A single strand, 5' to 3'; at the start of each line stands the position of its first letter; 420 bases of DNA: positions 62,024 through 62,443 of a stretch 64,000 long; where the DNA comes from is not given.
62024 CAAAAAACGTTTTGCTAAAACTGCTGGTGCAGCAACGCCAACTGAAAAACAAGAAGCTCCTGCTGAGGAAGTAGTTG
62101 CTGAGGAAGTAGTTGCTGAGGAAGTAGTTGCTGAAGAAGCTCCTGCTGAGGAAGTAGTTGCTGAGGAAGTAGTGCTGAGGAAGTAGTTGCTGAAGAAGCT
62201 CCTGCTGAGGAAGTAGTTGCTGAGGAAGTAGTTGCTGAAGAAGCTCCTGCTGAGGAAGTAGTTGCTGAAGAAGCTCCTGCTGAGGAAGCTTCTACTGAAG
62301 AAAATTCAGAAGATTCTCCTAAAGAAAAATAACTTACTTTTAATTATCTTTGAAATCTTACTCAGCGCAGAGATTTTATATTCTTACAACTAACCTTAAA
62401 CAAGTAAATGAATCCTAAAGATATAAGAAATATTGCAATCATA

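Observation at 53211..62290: Charge-mirrored pentapeptide repeats on DksA (AKKAP/AKKVV) and L31 (AEEAP/AEEVV) with near-identical DNA units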

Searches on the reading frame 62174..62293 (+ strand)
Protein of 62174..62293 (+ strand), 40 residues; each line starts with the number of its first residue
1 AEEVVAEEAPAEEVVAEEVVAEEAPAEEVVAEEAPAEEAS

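Call 42: search_protein_representatives(protein=window:62174-62293:+)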
Query: 40 residues. Proteins with E-value up to 0.001 (for the whole library): 45; up to 1e-10: 6; up to 1e-30: 0. The best 45 are listed.
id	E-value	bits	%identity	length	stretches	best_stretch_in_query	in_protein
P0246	2.5e-17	75.2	76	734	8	6-39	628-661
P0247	6.6e-14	65.0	22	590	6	20-20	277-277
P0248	1.1e-12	61.3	37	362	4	2-33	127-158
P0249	2.1e-12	60.5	77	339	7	1-39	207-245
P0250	1.0e-11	58.5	66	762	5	1-39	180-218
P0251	9.7e-11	55.5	70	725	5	1-40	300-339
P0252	4.1e-09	50.7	25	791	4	2-38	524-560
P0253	1.1e-08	49.3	77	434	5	1-39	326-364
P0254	1.2e-08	49.3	67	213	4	2-38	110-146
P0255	1.6e-08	48.9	47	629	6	2-38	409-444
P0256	2.2e-08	48.5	43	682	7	1-39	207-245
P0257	4.5e-08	47.6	81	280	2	5-38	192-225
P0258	4.7e-08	47.5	48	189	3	2-38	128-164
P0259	5.8e-08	47.2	73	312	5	1-39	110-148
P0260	1.3e-07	46.2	71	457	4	1-38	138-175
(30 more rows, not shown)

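Call 45: search_protein_families(library=pfam, alignment_id=A2, max_evalue=0.00001)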
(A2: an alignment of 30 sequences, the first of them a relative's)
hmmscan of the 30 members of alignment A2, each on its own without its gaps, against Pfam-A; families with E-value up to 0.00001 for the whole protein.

A. member 1, P0246 (734 aa): 3 families
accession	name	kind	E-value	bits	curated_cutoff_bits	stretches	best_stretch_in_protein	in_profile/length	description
PF00027.35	cNMP_binding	-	2.4e-39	133.6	27.5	2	329-415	2-86/89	Cyclic nucleotide-binding domain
PF02095.21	Extensin_1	-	1.5e-22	80.7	105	2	611-732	4-125/171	Extensin-like protein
PF07382.16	HC2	-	1.3e-07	32.4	40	0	478-579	45-148/194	Histone H1-like nucleoprotein HC2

B. families by the number of members that match (of 30 scanned): 18 families
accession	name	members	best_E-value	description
PF02095.21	Extensin_1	12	4.2e-29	Extensin-like protein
PF07382.16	HC2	8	3.7e-13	Histone H1-like nucleoprotein HC2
PF00027.35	cNMP_binding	1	2.4e-39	Cyclic nucleotide-binding domain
PF00673.26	Ribosomal_L5_C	1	7e-39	ribosomal L5P family C-terminus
PF02368.24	Big_2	1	2.9e-35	Bacterial Ig-like domain (group 2)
PF00886.24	Ribosomal_S16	1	8.9e-29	Ribosomal protein S16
PF01197.23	Ribosomal_L31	1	3.4e-23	Ribosomal protein L31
PF00281.24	Ribosomal_L5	1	6.1e-23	Ribosomal protein L5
PF01250.22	Ribosomal_S6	1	9.6e-22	Ribosomal protein S6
PF00179.31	UQ_con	1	1.1e-18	Ubiquitin-conjugating enzyme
PF04282.18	DUF438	1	3.7e-14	Family of unknown function (DUF438)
PF13682.11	CZB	1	6.3e-12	Chemoreceptor zinc-binding domain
PF01584.24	CheW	1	1.7e-11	CheW-like domain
PF22359.2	Big-like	1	1.1e-10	Bacterial Ig-like domain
PF09832.14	DUF2059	1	4.5e-10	Uncharacterized protein conserved in bacteria (DUF2059)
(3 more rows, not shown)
